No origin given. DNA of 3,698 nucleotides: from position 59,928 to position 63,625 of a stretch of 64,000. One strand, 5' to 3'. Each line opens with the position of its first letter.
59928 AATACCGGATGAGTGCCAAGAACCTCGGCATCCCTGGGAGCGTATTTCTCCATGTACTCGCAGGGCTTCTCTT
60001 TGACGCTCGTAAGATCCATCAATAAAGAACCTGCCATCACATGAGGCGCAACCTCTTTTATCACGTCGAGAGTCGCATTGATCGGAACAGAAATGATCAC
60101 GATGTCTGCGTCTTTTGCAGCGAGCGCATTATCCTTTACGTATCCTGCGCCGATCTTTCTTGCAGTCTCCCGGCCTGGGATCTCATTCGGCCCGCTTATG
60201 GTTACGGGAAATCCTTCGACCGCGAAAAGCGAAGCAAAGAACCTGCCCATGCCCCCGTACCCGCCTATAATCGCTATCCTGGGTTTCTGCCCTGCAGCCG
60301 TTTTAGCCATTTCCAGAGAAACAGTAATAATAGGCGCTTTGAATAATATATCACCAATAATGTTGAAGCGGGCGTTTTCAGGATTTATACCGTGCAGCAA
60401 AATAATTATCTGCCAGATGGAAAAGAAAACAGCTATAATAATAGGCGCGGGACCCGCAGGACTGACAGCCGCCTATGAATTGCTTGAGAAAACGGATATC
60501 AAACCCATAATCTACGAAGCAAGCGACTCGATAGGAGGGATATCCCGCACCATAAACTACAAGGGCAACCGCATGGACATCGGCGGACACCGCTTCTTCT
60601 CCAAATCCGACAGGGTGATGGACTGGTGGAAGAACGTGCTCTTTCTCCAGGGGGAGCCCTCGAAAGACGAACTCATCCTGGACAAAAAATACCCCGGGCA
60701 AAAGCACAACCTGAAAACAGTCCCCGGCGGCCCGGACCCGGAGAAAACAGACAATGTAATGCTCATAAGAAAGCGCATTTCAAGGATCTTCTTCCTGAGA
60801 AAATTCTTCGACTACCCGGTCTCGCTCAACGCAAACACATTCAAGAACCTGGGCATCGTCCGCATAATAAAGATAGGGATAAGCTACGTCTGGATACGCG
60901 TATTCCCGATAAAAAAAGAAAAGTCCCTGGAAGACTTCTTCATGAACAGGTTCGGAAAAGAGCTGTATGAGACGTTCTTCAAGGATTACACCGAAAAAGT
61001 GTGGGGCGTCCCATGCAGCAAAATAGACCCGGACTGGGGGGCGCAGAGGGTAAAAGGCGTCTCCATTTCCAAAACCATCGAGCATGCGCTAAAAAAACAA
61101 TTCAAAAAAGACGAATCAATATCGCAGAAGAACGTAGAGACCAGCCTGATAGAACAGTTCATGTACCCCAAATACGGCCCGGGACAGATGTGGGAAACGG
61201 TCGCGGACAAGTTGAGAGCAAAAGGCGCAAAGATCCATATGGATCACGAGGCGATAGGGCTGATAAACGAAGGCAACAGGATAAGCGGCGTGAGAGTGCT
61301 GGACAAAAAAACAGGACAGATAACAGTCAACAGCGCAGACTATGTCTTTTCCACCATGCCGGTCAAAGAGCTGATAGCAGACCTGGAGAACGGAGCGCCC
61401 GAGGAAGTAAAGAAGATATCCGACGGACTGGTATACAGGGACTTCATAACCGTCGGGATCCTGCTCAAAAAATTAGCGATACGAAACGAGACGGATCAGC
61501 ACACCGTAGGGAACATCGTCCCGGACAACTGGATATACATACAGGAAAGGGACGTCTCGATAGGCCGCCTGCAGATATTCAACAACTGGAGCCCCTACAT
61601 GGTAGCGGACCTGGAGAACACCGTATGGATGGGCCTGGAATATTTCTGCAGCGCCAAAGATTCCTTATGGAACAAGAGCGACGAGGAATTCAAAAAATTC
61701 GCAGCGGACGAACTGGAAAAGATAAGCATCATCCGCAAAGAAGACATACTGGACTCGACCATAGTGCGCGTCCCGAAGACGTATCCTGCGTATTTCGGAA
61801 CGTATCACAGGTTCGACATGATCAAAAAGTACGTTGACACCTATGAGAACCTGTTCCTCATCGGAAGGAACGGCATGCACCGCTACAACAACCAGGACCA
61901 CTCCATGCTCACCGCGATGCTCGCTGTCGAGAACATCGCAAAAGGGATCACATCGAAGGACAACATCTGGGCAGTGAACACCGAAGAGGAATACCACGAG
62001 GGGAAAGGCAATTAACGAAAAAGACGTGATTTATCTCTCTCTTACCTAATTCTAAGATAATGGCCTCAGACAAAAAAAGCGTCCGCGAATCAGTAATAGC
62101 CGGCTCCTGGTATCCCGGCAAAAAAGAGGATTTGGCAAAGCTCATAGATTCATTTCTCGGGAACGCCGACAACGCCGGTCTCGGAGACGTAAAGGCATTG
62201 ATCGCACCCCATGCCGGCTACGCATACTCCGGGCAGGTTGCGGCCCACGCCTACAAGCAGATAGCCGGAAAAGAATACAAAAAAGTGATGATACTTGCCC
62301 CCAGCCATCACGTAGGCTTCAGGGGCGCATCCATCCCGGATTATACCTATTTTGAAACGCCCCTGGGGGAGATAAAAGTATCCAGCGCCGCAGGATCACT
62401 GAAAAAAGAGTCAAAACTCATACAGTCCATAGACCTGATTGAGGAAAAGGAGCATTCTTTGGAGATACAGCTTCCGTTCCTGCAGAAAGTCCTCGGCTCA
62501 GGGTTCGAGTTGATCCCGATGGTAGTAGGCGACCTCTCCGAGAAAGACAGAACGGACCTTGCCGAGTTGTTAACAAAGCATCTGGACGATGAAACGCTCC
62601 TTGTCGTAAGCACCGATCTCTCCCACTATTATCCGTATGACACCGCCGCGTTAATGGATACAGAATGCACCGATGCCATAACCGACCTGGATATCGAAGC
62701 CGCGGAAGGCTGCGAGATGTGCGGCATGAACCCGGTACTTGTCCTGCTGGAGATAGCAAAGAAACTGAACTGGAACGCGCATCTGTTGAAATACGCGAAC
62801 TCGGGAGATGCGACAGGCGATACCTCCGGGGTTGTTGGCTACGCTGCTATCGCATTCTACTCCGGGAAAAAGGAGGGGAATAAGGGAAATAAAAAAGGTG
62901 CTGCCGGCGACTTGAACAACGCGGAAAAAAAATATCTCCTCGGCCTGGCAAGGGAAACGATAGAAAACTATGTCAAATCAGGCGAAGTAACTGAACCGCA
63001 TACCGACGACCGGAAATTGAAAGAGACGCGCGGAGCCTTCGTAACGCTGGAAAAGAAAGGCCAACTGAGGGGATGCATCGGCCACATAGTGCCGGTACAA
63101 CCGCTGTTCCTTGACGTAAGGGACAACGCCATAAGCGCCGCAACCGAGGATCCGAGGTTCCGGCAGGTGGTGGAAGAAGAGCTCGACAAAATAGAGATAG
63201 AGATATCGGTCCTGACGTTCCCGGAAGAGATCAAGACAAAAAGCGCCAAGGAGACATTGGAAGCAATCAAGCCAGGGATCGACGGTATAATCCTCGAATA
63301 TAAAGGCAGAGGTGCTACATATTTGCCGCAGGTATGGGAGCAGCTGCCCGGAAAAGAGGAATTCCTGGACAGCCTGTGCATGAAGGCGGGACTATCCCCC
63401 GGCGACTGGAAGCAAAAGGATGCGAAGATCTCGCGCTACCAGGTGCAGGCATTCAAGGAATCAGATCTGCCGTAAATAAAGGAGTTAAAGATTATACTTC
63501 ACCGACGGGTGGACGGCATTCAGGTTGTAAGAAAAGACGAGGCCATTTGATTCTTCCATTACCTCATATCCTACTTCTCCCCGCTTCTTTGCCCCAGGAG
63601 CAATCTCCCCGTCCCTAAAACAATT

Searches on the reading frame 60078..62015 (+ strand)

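Call 20: search_protein_families(library=pfam, proteins=[window:60078-62015:+], max_evalue=0.01)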
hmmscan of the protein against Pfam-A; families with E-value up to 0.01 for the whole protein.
window:60078-62015:+ (645 aa): 10 families
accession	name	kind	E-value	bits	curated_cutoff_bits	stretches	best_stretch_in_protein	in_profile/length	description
PF01593.30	Amino_oxidase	-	9.4e-13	48.7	19.8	1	127-549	2-364/443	Flavin containing amine oxidoreductase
PF13450.12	NAD_binding_8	-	1.6e-12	47.9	21.9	1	121-185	1-66/68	NAD(P)-binding Rossmann-like domain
PF01946.23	Thi4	-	1.4e-06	28.1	26.2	1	118-154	19-55/235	Thi4 family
PF01266.30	DAO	-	4.2e-06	27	27.9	1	119-155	2-38/353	FAD dependent oxidoreductase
PF00890.30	FAD_binding_2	-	5.3e-06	26.3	20.4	1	119-154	2-36/414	FAD binding domain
PF01494.25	FAD_binding_3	-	0.0005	19.8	22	0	118-137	3-22/349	FAD binding domain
PF12831.13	FAD_oxidored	-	0.00087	19.1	27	0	360-419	83-137/416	FAD dependent oxidoreductase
PF03486.20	HI0933_like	-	0.0052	16.7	50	0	118-153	2-36/244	HI0933-like protein Rossmann domain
PF07992.20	Pyr_redox_2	-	0.0071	16.2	26.1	0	119-147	3-30/291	Pyridine nucleotide-disulphide oxidoreductase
PF13738.12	Pyr_redox_3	-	0.0091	15.7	30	0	120-148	1-29/305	Pyridine nucleotide-disulphide oxidoreductase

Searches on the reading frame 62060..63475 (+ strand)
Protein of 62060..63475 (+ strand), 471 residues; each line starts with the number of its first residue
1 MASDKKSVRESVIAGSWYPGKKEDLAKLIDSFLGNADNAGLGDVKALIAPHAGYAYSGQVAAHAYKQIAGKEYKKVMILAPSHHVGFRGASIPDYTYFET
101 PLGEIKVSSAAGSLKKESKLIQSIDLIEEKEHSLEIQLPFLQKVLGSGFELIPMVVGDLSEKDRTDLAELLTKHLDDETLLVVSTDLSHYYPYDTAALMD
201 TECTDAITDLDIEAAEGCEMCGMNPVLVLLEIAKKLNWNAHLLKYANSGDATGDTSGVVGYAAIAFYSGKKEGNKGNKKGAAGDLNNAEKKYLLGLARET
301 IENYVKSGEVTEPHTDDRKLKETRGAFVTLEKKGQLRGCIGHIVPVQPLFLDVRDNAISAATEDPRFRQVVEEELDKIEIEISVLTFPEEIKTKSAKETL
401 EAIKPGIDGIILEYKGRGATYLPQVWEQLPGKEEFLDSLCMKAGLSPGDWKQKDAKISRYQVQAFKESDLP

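Call 68: search_protein_families(library=pfam, proteins=[window:62060-63475:+], max_evalue=0.01)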
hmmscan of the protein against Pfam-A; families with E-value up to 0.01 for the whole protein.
window:62060-63475:+ (471 aa): 3 families
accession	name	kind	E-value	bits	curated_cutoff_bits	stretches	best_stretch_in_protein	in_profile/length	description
PF01875.22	Memo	-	3.1e-60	204.1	27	1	12-264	3-268/269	Memo-like protein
PF01871.22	AMMECR1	-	2e-54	184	25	1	295-465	2-168/168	AMMECR1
PF02758.22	PYRIN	-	0.0092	16.6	22.9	0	141-181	21-59/76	PAAD/DAPIN/Pyrin domain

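Call 81: find_encoding_contigs(protein=window:62060-63475:+, flank=10000, max_places=4)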
Protein window:62060-63475:+ (471 aa): no gene with exactly this product is on record in the collection.
